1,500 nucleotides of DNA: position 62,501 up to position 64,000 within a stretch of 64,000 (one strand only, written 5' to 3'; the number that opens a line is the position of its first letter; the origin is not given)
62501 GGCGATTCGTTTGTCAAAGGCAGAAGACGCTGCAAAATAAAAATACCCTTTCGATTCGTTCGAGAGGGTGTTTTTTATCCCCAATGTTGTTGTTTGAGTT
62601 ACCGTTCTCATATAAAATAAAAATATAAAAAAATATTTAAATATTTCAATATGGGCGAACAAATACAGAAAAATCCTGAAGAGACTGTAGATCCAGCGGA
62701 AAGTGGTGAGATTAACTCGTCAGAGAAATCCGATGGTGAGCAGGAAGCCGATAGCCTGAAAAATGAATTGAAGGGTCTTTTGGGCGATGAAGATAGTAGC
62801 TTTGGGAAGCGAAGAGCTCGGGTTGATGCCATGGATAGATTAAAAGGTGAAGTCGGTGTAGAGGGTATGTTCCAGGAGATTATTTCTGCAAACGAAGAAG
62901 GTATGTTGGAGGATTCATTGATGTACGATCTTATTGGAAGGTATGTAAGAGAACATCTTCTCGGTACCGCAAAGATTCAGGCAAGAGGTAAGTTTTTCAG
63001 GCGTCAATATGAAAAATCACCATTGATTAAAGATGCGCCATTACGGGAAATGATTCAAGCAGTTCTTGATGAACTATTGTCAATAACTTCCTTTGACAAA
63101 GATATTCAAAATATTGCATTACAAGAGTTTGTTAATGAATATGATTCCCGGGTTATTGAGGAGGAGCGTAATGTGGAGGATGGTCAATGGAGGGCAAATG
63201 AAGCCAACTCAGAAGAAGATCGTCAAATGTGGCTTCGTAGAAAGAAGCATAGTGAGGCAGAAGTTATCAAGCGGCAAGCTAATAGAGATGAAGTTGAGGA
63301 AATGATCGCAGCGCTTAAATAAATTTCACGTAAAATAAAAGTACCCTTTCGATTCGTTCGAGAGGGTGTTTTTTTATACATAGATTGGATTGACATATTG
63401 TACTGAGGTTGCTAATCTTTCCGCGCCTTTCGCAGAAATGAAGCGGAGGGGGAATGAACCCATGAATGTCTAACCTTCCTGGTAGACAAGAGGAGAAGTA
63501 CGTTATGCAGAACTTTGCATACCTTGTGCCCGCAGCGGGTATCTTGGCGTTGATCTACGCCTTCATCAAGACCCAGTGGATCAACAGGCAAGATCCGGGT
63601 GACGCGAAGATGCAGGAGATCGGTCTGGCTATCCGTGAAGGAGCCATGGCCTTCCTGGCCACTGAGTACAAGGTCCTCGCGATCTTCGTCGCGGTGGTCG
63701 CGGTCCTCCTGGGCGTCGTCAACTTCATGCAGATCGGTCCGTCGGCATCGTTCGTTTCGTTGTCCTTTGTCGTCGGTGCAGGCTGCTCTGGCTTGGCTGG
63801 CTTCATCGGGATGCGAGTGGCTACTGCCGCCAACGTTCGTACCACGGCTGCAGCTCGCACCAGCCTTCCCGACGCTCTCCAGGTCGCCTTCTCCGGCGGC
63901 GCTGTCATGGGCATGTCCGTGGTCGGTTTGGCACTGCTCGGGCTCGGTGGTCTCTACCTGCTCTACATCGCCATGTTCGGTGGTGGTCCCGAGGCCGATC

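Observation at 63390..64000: H+-pyrophosphatase gene of about 62% GC behind a consensus promoter, a fifth foreign-looking cassette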

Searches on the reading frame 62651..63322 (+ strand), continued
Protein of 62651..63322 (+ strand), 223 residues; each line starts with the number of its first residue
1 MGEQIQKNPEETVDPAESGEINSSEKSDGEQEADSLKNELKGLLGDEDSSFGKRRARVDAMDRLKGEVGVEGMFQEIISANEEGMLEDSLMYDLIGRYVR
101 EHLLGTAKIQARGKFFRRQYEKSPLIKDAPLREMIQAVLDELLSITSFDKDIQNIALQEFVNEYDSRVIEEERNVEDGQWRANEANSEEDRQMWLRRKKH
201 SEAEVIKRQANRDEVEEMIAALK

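Call 69: list_cluster_members(proteins=[P0144, L012:3506-4771:+, L012:4847-6700:+, L097:10073-11422:+, L007:13488-14831:+, L099:13863-15218:+, L013:3496-4845:+, L014:13492-14850:+, L098:13756-15132:+, L016:7054-8352:-])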
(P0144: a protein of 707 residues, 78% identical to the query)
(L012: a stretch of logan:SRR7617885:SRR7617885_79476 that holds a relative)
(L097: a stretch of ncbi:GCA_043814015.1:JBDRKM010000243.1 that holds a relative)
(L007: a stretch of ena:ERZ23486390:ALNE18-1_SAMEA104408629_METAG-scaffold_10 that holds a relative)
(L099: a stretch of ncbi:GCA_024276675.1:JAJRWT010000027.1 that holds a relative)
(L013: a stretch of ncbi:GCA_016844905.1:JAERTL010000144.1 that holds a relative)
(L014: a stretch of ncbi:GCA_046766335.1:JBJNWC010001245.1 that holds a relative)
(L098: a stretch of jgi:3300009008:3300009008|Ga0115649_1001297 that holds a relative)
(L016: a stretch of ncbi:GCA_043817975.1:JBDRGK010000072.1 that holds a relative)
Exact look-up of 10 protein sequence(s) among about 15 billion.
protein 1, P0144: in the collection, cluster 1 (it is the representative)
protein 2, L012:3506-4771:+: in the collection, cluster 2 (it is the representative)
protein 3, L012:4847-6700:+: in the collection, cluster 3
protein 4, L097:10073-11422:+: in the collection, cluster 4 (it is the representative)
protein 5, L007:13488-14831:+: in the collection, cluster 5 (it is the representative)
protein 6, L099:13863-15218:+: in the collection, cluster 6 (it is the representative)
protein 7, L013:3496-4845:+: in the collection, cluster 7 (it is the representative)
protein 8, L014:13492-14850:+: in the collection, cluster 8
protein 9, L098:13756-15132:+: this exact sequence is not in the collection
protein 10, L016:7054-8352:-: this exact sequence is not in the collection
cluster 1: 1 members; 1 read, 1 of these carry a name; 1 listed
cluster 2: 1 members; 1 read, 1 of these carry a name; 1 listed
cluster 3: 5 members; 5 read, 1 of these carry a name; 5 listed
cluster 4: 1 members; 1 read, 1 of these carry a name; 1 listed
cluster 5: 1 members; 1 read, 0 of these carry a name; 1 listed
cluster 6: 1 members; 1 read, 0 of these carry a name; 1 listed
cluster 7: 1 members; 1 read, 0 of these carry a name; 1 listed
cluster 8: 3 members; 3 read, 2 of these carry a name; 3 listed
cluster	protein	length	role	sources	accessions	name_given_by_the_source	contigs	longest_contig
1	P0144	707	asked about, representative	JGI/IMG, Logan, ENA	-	K(+)-stimulated pyrophosphate-energized sodium pump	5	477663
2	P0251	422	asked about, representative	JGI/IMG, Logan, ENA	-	prolyl-tRNA synthetase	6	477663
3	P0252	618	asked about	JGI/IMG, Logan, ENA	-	-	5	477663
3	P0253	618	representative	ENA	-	-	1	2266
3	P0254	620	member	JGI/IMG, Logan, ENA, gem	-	hypothetical protein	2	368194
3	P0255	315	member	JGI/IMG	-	-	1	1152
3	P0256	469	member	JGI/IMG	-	-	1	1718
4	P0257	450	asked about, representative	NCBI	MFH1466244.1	MAG: replicative DNA helicase [Pseudomonadota bacterium]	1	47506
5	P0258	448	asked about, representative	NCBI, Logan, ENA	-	-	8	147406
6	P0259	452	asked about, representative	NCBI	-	-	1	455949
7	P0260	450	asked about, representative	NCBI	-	-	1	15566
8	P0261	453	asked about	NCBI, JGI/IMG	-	replicative DNA helicase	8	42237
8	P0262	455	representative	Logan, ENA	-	-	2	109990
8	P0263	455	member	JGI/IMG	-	replicative DNA helicase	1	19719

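Call 78: find_related_loci(query=L001:10855-12981:+, collection=viral_contigs, flank=6000)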
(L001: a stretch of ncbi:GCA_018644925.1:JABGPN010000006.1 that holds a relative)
Query L001:10855-12981:+ (709 aa) in viral_contigs; peptide patterns used: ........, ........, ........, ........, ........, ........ (x = any residue, [..] = any of these).
19 stretches matched a pattern; 11 encode a relative of the query (tblastn E <= 1e-3); 11 distinct loci.
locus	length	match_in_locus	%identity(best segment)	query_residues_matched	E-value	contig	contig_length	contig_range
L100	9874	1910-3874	56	1-705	0e+0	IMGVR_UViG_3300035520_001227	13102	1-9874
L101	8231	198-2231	51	6-705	0e+0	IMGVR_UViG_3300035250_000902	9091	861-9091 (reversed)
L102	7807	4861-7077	44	7-706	1e-165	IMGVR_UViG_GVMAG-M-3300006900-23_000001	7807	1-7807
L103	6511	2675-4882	44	7-703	1e-164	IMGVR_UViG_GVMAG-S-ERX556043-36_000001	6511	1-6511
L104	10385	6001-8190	43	11-703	3e-162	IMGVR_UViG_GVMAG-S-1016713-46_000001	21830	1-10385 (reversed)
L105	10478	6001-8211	44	7-703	3e-165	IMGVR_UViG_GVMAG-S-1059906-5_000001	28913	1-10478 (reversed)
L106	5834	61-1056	61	366-705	1e-118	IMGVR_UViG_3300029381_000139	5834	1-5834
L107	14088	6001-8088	45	35-706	8e-164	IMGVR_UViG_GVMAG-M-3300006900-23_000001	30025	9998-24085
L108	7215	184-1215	51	351-701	1e-100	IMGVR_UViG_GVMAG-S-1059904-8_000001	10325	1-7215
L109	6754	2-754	52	477-705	6e-62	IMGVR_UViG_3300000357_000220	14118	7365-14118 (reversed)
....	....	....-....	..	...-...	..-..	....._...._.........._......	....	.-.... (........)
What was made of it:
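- On Horizontally transferred gene (xenologue): The best viral-contig relative is <=61% identical (call 78).
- Tried and rejected: No close relative lies in IMG/VR (call 78).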

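Call 85: find_encoding_contigs(protein=P0126, flank=3000, max_places=10)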
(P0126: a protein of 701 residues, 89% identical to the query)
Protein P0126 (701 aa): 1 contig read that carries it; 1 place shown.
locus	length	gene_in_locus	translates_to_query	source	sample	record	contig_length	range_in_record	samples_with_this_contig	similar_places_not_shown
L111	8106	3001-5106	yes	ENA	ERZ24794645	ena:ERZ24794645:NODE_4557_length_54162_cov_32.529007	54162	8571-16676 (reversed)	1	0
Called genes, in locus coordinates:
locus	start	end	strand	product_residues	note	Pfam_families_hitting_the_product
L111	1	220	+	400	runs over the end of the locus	-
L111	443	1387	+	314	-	PF13793:Pribosyltran_N, PF00156:Pribosyltran, PF14572:Pribosyl_synth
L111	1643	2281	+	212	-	PF01386:Ribosomal_L25p, PF14693:Ribosomal_TL5_C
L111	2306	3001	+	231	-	PF01195:Pept_tRNA_hydro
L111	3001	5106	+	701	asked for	PF03030:H_PPase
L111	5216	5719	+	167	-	PF01250:Ribosomal_S6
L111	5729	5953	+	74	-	PF01084:Ribosomal_S18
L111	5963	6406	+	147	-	PF01281:Ribosomal_L9_N, PF03948:Ribosomal_L9_C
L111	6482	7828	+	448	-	PF00772:DnaB, PF03796:DnaB_C, PF13481:AAA_25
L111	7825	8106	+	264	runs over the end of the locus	-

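Call 86: find_encoding_contigs(protein=P0122, flank=6000, max_places=3)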
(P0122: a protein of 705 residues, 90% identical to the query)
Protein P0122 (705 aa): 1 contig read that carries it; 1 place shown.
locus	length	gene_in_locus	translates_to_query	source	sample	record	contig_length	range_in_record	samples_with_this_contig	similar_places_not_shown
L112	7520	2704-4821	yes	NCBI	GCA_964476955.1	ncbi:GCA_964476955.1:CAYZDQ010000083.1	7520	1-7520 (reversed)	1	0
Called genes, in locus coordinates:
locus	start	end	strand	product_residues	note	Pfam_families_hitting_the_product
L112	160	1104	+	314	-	PF13793:Pribosyltran_N, PF00156:Pribosyltran, PF14572:Pribosyl_synth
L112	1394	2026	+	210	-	PF01386:Ribosomal_L25p, PF14693:Ribosomal_TL5_C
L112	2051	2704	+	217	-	PF01195:Pept_tRNA_hydro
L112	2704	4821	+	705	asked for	PF03030:H_PPase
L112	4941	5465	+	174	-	PF01250:Ribosomal_S6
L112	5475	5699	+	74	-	PF01084:Ribosomal_S18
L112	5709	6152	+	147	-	PF01281:Ribosomal_L9_N, PF03948:Ribosomal_L9_C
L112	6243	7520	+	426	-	?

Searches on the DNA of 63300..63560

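Call 56: search_rna_families(source=window, start=63300, end=63560, threshold=evalue, max_evalue=10)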
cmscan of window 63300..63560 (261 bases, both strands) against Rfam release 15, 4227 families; matches with E-value up to 10: 10.
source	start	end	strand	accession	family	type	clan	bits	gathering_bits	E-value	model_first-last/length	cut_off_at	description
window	63311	63380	+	RF02371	PyrG_leader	Cis-reg; leader;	-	21.6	65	1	1-78/78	no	PyrG leader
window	63300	63373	+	RF02452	ncr1575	Gene; sRNA;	-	19.4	60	1.3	139-212/212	5'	Bacillus sRNA ncr1575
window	63300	63383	+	RF00557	L10_leader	Cis-reg; leader;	-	16.6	44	1.3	72-138/138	5'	Ribosomal protein L10 leader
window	63300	63376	+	RF00515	PyrR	Cis-reg;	-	16.5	54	5.4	32-115/115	5'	PyrR binding site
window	63315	63375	+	RF02580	tsr31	Gene; sRNA;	-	16.1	50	3.9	1-70/70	no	S. aureus tsr31 small RNA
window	63300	63376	+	RF01769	greA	Cis-reg; leader;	-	15.6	60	1.4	44-124/124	5'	Enterobacteria greA leader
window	63300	63378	+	RF01771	rnk_leader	Cis-reg; leader;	-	14.1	50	8.4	26-109/109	5'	Enterobacteria rnk leader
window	63300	63378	+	RF01819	RsaD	Gene; sRNA;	-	14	50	3.3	108-189/189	5'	RNA Staph. aureus D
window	63332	63373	+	RF01459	rliE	Gene; sRNA;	-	13.8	90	5.3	139-182/222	no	Listeria sRNA rliE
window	63333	63376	+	RF04157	MIR9486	Gene; miRNA;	-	13.3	100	5.8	1-119/119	no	MIR9486 microRNA precursor family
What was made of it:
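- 63419..63504 (+): 86-nt leader with GC 0.50, a marginal hairpin within 63424-63450 and the Shine-Dalgarno GAGGAG at 63490-63495. No Rfam family matches (call 56).
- Checked: No Rfam family matches the leader (call 56).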

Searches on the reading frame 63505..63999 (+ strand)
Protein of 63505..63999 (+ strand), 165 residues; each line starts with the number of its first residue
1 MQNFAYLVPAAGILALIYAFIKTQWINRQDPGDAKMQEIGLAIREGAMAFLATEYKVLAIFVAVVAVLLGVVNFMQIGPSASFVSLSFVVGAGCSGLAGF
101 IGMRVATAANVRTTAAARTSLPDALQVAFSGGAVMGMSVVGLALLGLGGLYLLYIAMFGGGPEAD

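Call 10: search_protein_families(library=pfam, proteins=[window:63505-63999:+])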
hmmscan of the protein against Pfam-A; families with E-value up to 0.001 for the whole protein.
window:63505-63999:+ (165 aa): 1 family
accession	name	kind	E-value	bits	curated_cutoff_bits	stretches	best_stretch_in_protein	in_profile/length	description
PF03030.21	H_PPase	-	8.4e-42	144.1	29.7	1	13-155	1-136/645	Inorganic H+ pyrophosphatase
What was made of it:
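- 63505..64000 (+): 5' part (165 of 709 codons) of the membrane-integral pyrophosphatase gene hppA. The gene continues to window-equivalent position 65634 on the parent contig (L001 10855-12984). Pfam H_PPase E=8.4e-42 (call 10).
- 63555..63914 (-): Antisense ORF of 119 aa. It is not a gene but a by-product of the GC-rich sense frame. The sense frame carries the Pfam match (call 10).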

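Call 11: find_homologous_proteins(query=window:63505-63999:+)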
Query window:63505-63999:+ (165 aa): 1407 proteins with E <= 0.001 among 3187 candidates; the best 120 are listed.
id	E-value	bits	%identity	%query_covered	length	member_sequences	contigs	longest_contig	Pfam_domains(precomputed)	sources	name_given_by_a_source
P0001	5.1e-53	197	64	100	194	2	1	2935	PF03030.22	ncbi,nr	ncbi:MAG: sodium/proton-translocating pyrophosphatase, partial [Myxococcales bacterium]|nr:sodium/pr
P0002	6.3e-53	197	66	95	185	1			PF03030.22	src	-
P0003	1.9e-52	195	64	96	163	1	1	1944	PF03030.22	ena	-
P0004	2.5e-51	192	65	93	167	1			PF03030.22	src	-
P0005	3.1e-51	191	66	93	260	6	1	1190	PF03030.22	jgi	jgi:K(+)-stimulated pyrophosphate-energized sodium pump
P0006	4.5e-51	191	64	93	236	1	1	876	PF03030.22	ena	-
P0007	5.5e-51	191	65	93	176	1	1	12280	PF03030.22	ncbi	ncbi:sodium/proton-translocating pyrophosphatase, partial [Verrucomicrobiota bacterium]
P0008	6.6e-51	190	67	91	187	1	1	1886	PF03030.22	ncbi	-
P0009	1.4e-50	189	64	88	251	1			PF03030.22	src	-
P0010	1.8e-50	189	62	96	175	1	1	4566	PF03030.22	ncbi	-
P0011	1.9e-50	189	63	84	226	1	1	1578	PF03030.22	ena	-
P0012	2.1e-50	189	61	84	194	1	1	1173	PF03030.22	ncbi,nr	ncbi:MAG: sodium/proton-translocating pyrophosphatase, partial [Verrucomicrobiota bacterium]|nr:sodi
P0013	3.5e-50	188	61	96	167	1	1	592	PF03030.22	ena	-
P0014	5.2e-50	187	63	96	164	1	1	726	PF03030.22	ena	-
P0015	5.2e-50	187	60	98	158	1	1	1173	PF03030.22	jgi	-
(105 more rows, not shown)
